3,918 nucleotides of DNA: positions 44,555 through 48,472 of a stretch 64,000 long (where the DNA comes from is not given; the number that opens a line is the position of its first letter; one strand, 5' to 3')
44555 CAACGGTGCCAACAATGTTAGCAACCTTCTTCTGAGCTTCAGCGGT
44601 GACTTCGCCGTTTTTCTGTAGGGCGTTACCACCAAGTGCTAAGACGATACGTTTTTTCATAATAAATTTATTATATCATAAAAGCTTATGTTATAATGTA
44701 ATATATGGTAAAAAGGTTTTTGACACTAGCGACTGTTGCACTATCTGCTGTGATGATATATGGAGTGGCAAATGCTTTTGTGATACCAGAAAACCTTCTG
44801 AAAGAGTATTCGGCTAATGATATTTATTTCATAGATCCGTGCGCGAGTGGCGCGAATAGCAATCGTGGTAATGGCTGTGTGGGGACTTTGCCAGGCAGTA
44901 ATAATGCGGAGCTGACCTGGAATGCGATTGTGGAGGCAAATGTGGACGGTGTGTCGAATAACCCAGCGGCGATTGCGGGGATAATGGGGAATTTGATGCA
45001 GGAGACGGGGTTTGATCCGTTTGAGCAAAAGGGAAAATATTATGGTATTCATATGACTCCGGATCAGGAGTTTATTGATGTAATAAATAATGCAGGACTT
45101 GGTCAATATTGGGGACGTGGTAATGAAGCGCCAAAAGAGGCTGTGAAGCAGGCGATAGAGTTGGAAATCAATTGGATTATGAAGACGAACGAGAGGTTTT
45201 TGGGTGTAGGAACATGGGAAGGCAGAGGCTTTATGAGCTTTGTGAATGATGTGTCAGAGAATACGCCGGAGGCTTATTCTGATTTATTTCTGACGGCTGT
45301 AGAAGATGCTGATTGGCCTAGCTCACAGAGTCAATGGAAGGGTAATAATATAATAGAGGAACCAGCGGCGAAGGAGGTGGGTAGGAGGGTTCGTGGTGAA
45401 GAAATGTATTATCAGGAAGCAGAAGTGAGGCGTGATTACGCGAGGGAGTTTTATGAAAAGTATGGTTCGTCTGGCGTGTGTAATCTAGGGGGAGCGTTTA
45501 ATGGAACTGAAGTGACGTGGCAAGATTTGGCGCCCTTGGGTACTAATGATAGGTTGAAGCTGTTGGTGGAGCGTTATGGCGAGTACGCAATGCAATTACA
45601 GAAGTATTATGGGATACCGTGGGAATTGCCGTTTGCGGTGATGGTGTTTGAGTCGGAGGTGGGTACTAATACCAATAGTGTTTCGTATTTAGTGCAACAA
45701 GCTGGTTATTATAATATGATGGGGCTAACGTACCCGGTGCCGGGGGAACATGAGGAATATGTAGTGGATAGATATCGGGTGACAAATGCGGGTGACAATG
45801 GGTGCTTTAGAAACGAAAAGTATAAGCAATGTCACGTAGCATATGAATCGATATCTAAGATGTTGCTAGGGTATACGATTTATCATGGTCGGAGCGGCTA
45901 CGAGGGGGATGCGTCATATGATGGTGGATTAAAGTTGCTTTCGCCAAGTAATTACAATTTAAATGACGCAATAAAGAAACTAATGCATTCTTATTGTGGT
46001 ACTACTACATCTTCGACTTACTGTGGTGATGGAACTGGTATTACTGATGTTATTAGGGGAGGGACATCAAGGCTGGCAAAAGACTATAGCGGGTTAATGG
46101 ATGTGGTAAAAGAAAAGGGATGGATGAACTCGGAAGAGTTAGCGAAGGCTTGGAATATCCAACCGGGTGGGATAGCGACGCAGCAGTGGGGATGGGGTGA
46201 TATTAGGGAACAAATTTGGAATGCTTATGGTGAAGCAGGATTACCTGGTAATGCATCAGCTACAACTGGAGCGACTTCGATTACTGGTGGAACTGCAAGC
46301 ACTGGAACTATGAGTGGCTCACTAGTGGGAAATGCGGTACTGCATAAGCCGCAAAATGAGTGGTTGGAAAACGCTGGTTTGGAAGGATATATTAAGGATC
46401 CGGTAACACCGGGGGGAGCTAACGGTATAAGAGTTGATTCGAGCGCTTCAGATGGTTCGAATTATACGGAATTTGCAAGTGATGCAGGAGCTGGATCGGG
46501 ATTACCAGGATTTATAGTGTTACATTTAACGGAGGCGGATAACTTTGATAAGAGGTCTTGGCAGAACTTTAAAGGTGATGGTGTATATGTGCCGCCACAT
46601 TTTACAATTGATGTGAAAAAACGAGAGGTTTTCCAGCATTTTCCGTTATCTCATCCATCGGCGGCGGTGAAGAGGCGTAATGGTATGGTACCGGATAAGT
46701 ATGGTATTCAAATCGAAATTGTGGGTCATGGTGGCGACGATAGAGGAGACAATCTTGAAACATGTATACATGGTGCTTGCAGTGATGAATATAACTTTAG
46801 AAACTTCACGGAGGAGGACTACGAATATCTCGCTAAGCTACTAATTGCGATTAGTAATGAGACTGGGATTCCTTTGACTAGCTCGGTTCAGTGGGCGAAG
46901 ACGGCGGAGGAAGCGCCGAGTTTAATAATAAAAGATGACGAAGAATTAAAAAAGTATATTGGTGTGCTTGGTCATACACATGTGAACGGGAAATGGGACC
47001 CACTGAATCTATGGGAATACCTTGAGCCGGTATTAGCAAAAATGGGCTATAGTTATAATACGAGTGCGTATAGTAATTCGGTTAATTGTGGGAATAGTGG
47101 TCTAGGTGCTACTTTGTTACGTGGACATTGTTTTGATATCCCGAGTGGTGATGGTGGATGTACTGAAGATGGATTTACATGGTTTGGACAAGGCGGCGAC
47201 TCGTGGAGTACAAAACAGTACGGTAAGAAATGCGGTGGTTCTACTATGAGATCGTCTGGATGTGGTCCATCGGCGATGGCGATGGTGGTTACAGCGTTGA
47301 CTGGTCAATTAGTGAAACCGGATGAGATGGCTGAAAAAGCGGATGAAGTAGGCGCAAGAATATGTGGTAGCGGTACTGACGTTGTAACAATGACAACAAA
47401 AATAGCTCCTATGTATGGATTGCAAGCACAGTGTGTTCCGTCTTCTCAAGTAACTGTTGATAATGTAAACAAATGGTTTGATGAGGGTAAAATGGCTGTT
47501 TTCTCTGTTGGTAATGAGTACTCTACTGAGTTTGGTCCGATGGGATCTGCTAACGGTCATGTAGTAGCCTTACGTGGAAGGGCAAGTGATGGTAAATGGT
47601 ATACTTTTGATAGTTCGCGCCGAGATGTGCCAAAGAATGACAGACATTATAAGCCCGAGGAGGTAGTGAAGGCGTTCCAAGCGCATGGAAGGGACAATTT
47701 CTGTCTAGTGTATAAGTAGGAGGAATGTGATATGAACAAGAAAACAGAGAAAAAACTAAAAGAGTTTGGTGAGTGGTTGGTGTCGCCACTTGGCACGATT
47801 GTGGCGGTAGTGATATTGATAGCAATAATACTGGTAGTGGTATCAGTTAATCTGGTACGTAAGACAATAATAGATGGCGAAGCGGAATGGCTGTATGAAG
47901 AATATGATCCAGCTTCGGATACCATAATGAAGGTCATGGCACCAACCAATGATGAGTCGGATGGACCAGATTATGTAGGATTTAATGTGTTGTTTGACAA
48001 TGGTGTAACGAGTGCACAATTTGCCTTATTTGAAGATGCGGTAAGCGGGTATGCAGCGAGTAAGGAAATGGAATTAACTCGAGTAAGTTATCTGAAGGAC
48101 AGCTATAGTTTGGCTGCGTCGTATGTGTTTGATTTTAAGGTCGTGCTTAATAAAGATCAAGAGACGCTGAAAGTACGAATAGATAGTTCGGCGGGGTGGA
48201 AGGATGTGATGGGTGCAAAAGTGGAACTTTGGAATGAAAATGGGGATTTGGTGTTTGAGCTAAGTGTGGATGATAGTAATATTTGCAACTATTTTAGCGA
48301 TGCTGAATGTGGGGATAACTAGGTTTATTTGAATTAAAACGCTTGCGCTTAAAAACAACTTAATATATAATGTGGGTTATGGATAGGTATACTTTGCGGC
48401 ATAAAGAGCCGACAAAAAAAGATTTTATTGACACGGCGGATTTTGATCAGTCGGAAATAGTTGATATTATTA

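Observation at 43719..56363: Agmatine deiminase pathway alongside the arginine deiminase system, sharing one carbamate kinase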

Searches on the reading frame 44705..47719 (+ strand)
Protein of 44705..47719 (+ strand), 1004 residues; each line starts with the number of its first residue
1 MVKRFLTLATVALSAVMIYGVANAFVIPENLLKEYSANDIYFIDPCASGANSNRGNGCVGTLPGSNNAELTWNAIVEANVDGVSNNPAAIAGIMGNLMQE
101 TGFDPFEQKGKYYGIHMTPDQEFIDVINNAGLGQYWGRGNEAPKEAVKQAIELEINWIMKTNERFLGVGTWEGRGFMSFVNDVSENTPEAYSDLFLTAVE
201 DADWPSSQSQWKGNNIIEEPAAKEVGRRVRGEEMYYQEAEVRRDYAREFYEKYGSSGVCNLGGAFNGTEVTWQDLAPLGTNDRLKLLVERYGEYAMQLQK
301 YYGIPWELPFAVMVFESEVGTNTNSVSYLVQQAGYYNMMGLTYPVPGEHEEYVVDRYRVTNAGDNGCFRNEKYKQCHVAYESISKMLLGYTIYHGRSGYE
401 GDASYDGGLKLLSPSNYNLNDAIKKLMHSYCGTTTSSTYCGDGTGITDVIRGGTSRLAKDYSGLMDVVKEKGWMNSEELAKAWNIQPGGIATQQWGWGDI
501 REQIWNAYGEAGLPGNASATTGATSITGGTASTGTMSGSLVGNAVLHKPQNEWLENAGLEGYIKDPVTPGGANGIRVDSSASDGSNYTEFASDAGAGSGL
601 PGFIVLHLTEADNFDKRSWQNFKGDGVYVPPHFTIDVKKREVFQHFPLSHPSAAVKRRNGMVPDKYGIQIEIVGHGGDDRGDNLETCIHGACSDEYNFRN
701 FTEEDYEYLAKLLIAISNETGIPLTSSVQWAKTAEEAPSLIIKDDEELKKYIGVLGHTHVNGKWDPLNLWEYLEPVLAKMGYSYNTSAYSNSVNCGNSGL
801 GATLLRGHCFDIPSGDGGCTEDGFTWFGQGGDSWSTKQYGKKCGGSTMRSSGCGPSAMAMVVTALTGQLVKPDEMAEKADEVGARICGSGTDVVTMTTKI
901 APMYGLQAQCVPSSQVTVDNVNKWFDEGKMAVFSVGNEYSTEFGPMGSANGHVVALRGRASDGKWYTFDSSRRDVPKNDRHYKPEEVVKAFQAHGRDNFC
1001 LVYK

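Call 3: search_protein_families(library=ncbifam, proteins=[window:44705-47719:+], max_evalue=0.00001)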
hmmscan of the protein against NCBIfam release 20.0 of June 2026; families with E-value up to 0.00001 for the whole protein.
window:44705-47719:+ (1004 aa): 0 families

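Call 4: search_protein_families(library=pfam, proteins=[window:44705-47719:+], max_evalue=0.00001)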
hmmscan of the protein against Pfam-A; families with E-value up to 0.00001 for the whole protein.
window:44705-47719:+ (1004 aa): 3 families
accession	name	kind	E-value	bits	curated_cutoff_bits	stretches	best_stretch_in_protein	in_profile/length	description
PF13529.12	Peptidase_C39_2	-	6.4e-07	30.5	24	1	850-969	13-141/143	Peptidase_C39 like family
PF18013.6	Phage_lysozyme2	-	3.4e-06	27.7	28.2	1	67-253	2-140/140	Phage tail lysozyme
PF01510.30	Amidase_2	-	8.9e-06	26.5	26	0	602-766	6-129/131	N-acetylmuramoyl-L-alanine amidase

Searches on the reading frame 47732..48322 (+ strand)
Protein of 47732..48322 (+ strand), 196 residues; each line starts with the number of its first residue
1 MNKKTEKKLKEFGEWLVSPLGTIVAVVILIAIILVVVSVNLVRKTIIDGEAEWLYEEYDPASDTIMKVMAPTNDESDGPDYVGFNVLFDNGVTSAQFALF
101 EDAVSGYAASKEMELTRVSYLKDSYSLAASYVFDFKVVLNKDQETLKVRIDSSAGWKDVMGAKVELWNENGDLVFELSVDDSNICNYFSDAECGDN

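Call 3: search_protein_families(library=ncbifam, proteins=[window:47732-48322:+], max_evalue=0.00001)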
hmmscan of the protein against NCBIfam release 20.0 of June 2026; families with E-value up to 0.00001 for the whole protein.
window:47732-48322:+ (196 aa): 0 families

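Call 4: search_protein_families(library=pfam, proteins=[window:47732-48322:+], max_evalue=0.00001)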
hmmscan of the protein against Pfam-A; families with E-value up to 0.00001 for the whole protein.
window:47732-48322:+ (196 aa): 0 families

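Call 79: search_protein_families(library=pfam, proteins=[window:47732-48322:+], max_evalue=5)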
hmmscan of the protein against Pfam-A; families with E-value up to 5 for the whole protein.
window:47732-48322:+ (196 aa): 2 families
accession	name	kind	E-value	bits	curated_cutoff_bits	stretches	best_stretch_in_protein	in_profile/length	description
PF16441.10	DUF5038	-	0.046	14.1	25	1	72-156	8-91/144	Domain of unknown function (DUF5038)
PF20088.4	DUF6480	-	0.048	14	25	1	12-41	48-77/78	Family of unknown function (DUF6480)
